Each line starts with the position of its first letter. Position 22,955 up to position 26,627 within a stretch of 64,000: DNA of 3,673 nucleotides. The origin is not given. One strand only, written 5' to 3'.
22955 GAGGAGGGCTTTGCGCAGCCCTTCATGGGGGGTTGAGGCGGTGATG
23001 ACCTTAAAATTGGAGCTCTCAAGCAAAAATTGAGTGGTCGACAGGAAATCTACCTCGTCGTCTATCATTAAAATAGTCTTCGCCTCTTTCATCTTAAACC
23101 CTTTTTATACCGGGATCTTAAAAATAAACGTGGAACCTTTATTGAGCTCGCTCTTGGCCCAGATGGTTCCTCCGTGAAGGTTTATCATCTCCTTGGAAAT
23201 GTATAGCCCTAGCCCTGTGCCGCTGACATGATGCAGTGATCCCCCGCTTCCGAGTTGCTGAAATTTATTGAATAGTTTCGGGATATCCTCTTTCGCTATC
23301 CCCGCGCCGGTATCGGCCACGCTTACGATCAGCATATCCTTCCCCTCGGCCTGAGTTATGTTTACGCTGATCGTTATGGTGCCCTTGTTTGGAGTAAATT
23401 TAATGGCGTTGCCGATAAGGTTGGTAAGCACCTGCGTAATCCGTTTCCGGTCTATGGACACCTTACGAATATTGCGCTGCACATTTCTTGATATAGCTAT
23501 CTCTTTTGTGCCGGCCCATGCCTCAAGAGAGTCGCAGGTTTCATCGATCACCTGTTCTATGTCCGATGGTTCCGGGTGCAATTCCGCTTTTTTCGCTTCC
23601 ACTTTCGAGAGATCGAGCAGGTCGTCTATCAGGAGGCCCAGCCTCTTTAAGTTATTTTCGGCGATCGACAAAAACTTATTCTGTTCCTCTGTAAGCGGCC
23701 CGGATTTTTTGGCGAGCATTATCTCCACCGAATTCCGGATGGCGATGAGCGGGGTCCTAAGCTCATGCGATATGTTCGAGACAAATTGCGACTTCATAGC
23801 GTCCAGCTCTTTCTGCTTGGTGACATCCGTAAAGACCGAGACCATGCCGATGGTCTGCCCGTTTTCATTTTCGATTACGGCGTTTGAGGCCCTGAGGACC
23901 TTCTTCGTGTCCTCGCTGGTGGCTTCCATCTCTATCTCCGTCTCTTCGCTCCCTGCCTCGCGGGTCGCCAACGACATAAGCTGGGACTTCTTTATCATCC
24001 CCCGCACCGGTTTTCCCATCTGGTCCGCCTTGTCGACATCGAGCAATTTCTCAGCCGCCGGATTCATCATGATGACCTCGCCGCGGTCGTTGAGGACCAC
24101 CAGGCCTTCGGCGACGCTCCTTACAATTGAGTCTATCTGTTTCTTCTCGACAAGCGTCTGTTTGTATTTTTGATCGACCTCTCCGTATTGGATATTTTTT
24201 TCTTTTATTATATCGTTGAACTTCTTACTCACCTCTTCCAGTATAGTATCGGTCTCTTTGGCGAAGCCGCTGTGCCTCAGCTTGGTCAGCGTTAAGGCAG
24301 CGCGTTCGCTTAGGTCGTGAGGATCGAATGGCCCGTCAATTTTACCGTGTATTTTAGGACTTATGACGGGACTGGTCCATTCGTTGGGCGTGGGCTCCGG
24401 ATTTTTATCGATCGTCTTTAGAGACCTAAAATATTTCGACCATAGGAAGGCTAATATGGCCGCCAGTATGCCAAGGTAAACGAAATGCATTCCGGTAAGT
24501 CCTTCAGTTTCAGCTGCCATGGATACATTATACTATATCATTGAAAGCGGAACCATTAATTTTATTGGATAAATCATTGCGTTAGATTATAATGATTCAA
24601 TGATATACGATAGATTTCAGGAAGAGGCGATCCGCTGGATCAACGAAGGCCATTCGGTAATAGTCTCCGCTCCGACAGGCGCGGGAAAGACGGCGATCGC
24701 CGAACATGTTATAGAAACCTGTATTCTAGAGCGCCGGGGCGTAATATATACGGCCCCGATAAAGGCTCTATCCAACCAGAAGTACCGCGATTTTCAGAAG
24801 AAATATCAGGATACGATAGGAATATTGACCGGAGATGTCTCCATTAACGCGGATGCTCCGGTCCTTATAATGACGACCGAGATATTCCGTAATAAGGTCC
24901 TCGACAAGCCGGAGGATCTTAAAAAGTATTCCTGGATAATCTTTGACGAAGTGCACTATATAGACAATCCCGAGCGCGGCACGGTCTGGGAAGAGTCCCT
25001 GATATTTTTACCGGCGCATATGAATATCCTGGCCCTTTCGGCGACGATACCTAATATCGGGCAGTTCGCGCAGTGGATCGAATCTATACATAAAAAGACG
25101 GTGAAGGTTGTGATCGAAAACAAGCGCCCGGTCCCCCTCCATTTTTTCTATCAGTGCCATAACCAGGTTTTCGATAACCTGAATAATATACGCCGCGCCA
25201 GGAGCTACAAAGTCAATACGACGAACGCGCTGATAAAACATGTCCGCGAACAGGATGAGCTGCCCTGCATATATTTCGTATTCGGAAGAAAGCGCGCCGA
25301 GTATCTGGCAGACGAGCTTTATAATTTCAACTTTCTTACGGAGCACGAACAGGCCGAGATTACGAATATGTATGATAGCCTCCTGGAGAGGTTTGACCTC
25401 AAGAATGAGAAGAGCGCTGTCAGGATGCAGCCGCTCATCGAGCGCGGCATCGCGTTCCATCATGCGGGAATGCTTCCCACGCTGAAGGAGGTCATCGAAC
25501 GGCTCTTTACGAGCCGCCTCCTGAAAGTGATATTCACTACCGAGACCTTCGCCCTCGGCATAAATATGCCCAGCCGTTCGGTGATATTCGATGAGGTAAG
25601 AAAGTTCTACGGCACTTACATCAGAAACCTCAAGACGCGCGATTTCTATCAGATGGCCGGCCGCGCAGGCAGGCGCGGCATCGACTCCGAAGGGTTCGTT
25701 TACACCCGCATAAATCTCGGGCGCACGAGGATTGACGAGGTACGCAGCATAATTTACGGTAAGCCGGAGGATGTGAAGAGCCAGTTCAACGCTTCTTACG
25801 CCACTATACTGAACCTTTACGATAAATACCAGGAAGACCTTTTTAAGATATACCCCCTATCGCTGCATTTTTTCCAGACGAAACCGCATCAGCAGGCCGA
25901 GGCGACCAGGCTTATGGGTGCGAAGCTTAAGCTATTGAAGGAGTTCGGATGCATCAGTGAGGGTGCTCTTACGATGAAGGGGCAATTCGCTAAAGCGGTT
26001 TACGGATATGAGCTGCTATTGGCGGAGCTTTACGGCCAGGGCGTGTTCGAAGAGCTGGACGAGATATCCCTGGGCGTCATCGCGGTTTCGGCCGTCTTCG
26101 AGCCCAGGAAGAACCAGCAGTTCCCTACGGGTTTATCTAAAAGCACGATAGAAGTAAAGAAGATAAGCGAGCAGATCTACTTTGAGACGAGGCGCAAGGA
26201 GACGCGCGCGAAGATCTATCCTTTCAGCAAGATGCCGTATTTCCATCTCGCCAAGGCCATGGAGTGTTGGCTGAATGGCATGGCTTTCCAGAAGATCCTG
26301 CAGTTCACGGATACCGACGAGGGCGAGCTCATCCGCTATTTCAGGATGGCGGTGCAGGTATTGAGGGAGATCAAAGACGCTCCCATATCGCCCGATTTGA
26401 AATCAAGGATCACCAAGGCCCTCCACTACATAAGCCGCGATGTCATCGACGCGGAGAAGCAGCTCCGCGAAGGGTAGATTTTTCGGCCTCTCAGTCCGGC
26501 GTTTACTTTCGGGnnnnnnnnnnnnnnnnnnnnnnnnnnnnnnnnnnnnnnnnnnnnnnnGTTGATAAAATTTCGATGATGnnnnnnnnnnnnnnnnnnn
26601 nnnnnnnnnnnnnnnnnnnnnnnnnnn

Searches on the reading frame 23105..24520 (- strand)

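Call 50: search_protein_families(library=pfam, proteins=[window:23105-24520:-], max_evalue=0.00001)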
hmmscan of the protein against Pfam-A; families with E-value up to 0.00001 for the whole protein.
window:23105-24520:- (471 aa): 4 families
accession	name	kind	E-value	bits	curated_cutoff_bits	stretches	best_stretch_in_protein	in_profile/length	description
PF02518.31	HATPase_c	-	2.1e-30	105.8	26.4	1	357-470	2-108/111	Histidine kinase-, DNA gyrase B-, and HSP90-like ATPase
PF00512.31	HisKA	-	6.8e-20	71.3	26.9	1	242-309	1-65/66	His Kinase A (phospho-acceptor) domain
PF13426.13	PAS_9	-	4.5e-08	33.7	27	1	138-235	2-103/103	PAS domain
PF12860.13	PAS_7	-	8.4e-07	29.6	27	1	135-238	3-112/115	PAS fold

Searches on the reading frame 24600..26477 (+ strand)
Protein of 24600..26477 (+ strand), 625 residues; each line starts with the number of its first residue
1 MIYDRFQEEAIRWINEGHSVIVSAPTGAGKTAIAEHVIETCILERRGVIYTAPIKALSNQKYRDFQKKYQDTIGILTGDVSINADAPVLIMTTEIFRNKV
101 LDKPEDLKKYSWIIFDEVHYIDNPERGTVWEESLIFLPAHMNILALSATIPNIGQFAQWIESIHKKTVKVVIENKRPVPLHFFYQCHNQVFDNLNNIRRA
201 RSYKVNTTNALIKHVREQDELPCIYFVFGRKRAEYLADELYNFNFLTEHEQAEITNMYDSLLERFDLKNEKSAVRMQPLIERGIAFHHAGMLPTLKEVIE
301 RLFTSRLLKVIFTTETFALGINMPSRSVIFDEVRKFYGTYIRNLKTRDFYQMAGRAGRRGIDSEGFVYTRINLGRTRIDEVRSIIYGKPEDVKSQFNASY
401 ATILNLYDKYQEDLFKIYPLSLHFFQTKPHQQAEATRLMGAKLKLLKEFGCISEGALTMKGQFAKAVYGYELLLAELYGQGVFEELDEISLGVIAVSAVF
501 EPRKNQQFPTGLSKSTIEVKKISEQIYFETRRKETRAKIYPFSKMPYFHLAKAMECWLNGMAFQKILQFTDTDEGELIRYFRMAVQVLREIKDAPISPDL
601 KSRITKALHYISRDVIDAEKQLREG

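Call 50: search_protein_families(library=pfam, proteins=[window:24600-26477:+], max_evalue=0.00001)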
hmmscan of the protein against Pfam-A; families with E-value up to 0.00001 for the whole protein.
window:24600-26477:+ (625 aa): 5 families
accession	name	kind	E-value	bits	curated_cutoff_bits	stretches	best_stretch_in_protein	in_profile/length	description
PF00270.35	DEAD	-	2e-26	93.2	26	1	5-153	2-164/167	DEAD/DEAH box helicase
PF08148.17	DSHCT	-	2.2e-24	86.6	22.7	1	455-617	2-171/172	DSHCT (NUC185) domain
PF04851.21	ResIII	-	4e-13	50.1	22.5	1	7-151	8-163/164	Type III restriction enzyme, res subunit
PF00271.37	Helicase_C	-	1e-06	29.4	23.5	0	283-360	41-110/110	Helicase conserved C-terminal domain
PF22527.2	DEXQc_Suv3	-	4.4e-06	26.8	27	1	23-140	19-124/154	DEXQ-box helicase domain of Suv3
